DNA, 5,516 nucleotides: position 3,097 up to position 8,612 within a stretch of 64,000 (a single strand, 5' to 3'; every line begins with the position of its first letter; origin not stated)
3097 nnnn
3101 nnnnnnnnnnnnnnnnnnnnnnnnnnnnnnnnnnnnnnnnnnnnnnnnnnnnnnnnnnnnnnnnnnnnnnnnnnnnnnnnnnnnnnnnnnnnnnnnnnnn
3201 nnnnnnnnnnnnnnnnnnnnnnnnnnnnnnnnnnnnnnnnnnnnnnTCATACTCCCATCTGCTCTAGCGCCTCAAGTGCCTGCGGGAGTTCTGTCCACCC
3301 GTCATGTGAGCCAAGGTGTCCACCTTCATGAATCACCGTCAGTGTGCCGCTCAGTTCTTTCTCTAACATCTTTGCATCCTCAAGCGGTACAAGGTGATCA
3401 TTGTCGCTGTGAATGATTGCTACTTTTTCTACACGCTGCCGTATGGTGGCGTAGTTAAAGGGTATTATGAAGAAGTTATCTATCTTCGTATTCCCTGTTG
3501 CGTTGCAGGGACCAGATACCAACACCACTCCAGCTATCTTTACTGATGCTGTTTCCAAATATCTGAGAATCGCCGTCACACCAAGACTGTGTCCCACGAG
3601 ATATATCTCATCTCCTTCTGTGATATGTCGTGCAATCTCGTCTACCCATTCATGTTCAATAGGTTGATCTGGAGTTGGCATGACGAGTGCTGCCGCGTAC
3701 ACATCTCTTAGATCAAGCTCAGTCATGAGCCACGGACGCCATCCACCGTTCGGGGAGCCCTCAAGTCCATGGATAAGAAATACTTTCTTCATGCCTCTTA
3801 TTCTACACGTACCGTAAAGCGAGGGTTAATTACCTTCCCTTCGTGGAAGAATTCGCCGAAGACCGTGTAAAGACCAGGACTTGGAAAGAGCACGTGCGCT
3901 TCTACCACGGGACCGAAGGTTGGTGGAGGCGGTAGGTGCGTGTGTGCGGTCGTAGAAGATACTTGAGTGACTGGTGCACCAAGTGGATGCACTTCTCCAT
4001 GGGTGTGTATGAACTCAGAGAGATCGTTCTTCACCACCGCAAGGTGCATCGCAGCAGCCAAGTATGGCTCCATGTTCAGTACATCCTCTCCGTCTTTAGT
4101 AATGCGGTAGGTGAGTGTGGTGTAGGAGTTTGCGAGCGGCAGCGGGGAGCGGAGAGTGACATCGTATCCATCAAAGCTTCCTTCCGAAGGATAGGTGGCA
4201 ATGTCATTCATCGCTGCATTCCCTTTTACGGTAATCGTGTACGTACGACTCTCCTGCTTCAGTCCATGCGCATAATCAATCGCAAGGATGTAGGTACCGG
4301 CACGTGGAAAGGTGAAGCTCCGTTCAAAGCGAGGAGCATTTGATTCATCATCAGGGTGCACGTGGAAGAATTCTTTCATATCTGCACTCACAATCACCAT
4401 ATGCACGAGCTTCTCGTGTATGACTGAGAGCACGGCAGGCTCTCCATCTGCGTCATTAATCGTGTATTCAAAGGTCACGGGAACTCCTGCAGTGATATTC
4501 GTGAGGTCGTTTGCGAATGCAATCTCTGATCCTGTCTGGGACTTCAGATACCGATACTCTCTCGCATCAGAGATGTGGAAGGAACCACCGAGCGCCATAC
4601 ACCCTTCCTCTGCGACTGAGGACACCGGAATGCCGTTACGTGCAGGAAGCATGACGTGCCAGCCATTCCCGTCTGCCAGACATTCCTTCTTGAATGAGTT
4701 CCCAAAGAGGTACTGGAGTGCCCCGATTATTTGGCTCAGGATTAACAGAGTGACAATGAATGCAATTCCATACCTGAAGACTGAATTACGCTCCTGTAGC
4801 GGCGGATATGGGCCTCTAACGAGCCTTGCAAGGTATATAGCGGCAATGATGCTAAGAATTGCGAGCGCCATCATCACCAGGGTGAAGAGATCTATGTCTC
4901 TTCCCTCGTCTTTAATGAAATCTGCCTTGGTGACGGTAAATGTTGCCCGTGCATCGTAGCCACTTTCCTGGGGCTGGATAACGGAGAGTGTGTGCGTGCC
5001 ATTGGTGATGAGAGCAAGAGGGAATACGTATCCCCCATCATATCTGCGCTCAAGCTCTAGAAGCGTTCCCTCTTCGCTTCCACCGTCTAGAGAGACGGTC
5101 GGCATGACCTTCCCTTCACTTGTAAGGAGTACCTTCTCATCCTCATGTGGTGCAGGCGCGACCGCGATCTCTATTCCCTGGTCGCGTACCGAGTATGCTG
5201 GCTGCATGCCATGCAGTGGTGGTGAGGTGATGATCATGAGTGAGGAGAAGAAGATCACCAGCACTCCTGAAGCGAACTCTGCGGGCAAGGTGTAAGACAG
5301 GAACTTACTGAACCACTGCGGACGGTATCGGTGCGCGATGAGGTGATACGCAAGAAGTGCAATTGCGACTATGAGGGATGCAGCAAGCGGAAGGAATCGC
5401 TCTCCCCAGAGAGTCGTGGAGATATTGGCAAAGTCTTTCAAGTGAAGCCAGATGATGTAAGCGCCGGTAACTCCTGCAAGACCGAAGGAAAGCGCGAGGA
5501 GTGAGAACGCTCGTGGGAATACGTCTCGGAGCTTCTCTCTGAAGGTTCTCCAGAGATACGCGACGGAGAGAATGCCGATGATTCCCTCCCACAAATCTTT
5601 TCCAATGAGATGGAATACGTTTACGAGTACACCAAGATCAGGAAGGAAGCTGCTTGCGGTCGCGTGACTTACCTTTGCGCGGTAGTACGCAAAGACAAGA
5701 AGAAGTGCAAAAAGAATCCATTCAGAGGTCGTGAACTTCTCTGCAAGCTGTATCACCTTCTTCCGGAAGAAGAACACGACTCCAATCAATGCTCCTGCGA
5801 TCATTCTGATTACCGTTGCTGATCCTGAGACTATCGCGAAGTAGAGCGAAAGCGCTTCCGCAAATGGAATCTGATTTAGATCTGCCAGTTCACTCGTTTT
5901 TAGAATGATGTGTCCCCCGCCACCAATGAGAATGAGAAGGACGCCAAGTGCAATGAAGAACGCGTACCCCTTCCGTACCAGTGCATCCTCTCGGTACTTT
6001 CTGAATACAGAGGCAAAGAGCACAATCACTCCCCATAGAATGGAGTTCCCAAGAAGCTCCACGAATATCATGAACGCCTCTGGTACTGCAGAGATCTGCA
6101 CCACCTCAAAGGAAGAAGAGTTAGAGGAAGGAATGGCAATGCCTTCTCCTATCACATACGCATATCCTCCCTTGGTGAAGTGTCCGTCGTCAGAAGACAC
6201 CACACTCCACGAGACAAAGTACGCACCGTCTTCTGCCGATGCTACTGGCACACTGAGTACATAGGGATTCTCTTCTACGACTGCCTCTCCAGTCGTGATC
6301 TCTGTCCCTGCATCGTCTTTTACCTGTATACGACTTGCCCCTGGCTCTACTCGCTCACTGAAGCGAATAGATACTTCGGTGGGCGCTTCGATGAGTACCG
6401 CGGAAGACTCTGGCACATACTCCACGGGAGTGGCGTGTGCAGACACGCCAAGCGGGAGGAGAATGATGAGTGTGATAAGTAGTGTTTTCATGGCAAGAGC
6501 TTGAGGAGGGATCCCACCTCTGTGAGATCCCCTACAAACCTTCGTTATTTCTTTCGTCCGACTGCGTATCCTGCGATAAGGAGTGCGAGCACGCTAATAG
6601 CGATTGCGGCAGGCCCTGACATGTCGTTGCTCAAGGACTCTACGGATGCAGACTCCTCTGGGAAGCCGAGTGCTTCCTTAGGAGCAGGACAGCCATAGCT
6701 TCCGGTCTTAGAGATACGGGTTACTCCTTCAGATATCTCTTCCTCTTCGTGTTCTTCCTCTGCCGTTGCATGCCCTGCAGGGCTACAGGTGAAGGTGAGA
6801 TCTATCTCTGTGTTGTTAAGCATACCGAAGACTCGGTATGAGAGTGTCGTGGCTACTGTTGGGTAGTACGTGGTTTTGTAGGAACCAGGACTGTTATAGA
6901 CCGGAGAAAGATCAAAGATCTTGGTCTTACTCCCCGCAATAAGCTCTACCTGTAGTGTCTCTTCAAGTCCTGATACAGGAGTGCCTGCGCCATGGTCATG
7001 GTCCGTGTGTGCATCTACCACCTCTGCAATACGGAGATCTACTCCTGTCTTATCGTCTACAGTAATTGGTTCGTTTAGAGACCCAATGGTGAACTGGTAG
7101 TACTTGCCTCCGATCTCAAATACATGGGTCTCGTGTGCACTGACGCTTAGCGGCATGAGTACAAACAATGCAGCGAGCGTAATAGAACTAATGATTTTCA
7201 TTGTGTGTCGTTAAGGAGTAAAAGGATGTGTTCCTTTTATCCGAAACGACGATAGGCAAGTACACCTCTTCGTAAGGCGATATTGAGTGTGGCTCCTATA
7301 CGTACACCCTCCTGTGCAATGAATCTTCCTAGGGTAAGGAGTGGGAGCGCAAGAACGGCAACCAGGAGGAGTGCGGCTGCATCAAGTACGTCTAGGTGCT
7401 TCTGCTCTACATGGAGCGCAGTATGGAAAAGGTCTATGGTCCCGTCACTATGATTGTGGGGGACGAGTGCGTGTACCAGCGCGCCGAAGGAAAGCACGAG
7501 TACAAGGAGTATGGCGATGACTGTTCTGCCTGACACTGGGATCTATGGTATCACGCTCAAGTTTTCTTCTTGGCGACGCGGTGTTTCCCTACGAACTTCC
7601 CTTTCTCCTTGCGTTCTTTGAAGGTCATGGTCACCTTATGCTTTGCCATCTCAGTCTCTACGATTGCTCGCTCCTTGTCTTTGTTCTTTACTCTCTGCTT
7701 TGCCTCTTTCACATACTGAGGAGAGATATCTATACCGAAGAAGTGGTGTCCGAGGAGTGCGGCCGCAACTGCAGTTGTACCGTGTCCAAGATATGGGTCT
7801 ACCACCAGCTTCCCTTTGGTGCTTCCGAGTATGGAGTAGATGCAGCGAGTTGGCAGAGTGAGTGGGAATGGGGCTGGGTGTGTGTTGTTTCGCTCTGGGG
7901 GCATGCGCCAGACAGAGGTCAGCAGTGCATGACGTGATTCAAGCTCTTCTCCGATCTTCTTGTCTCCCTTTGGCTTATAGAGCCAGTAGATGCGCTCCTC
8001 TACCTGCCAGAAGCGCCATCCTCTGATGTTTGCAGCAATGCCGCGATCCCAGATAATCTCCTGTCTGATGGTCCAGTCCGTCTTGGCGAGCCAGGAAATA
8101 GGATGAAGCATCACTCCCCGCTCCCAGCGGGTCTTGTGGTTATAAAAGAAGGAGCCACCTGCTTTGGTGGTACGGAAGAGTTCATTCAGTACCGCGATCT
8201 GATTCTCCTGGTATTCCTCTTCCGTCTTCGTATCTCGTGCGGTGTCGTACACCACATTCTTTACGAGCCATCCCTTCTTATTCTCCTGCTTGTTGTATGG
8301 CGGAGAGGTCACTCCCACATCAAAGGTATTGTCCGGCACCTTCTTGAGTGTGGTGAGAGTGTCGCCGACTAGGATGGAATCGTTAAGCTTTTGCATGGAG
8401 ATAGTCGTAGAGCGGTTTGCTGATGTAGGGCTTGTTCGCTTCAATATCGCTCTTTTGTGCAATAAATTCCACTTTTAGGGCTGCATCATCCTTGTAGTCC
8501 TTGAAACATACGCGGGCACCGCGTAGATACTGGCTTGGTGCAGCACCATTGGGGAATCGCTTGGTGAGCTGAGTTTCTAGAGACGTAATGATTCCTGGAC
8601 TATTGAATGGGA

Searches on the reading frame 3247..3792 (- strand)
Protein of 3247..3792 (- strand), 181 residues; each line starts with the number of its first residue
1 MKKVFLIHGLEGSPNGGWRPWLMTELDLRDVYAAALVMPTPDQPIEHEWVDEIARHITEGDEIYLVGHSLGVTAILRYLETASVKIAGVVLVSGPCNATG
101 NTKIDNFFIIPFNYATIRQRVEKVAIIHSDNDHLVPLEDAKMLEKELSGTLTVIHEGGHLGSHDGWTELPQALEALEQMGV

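Call 25: search_protein_families(library=pfam, proteins=[window:3247-3792:-], max_evalue=0.001)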
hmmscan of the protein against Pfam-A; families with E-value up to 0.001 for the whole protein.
window:3247-3792:- (181 aa): 4 families
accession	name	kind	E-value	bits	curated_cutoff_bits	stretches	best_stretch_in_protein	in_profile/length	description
PF06821.19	Ser_hydrolase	-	5.1e-25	88.8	22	1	5-177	2-171/172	Serine hydrolase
PF00561.26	Abhydrolase_1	-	3.7e-10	40.3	25.8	1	48-119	57-129/245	alpha/beta hydrolase fold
PF12697.13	Abhydrolase_6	-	1.1e-06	30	26.3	1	4-98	1-98/217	Alpha/beta hydrolase family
PF12146.15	Hydrolase_4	-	3.1e-05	23.8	27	0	53-98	69-113/239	Serine aminopeptidase, S33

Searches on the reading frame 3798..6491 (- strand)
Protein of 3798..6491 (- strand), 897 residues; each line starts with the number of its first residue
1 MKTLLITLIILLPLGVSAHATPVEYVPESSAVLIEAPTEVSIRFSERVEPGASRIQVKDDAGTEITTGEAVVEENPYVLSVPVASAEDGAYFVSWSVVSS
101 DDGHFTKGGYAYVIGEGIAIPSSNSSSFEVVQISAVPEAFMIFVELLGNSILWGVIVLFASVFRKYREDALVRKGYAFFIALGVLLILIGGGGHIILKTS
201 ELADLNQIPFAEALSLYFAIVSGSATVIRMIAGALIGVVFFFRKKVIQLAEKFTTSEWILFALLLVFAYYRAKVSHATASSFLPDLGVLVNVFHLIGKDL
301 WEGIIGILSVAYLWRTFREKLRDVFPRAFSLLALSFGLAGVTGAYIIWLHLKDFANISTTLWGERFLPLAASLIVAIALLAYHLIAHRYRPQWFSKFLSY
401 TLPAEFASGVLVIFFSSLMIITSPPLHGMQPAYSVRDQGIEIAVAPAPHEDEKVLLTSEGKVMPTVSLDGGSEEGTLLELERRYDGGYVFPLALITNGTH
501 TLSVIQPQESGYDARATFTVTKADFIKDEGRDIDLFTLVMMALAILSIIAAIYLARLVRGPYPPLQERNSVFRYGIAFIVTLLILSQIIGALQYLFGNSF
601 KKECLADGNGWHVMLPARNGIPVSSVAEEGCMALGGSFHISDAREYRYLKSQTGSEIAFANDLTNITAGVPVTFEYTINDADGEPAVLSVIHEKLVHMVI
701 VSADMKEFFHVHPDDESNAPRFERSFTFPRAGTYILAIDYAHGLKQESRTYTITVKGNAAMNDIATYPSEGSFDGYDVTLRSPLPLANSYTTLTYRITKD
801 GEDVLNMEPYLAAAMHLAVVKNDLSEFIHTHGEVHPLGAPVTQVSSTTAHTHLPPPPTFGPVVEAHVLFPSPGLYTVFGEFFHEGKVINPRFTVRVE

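Call 25: search_protein_families(library=pfam, proteins=[window:3798-6491:-], max_evalue=0.001)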
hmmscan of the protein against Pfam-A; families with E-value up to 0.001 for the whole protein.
window:3798-6491:- (897 aa): 1 family
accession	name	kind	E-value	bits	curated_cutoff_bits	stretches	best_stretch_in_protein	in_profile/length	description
PF04234.18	CopC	-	2.5e-16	60.9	23.3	1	19-112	1-90/92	CopC domain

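Call 85: find_encoding_contigs(protein=window:3798-6491:-, flank=10000, max_places=10)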
Protein window:3798-6491:- (897 aa): 2 contigs read that carry it; 1 place shown.
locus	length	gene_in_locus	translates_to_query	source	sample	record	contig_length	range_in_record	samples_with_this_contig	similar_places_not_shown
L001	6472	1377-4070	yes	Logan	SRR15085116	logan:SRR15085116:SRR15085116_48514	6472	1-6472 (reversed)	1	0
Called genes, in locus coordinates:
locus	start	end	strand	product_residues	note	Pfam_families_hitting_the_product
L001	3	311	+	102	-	?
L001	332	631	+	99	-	-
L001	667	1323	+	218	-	-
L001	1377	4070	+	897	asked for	PF04234:CopC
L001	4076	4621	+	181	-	PF00561:Abhydrolase_1 (faint), PF06821:Ser_hydrolase, PF12697:Abhydrolase_6 (faint)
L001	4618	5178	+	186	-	PF06821:Ser_hydrolase, PF12697:Abhydrolase_6 (faint)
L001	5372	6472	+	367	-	?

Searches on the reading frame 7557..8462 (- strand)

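Call 25: search_protein_families(library=pfam, proteins=[window:7557-8462:-], max_evalue=0.001)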
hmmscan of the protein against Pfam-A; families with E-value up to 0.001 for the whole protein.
window:7557-8462:- (301 aa): 5 families
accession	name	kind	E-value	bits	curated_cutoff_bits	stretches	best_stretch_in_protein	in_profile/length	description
PF01555.25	N6_N4_Mtase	-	1.6e-31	110.4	26.7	1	48-256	2-221/221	DNA methylase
PF08241.18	Methyltransf_11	-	1.7e-05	25.8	21.2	0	226-268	4-47/95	Methyltransferase domain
PF13847.12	Methyltransf_31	-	3.5e-05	24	27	0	216-268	3-58/145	Methyltransferase domain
PF01170.24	UPF0020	-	5.8e-05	23.3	22.3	0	191-265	4-76/197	RMKL-like, methyltransferase domain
PF13649.12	Methyltransf_25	-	9.9e-05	23.4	27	0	225-268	6-51/97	Methyltransferase domain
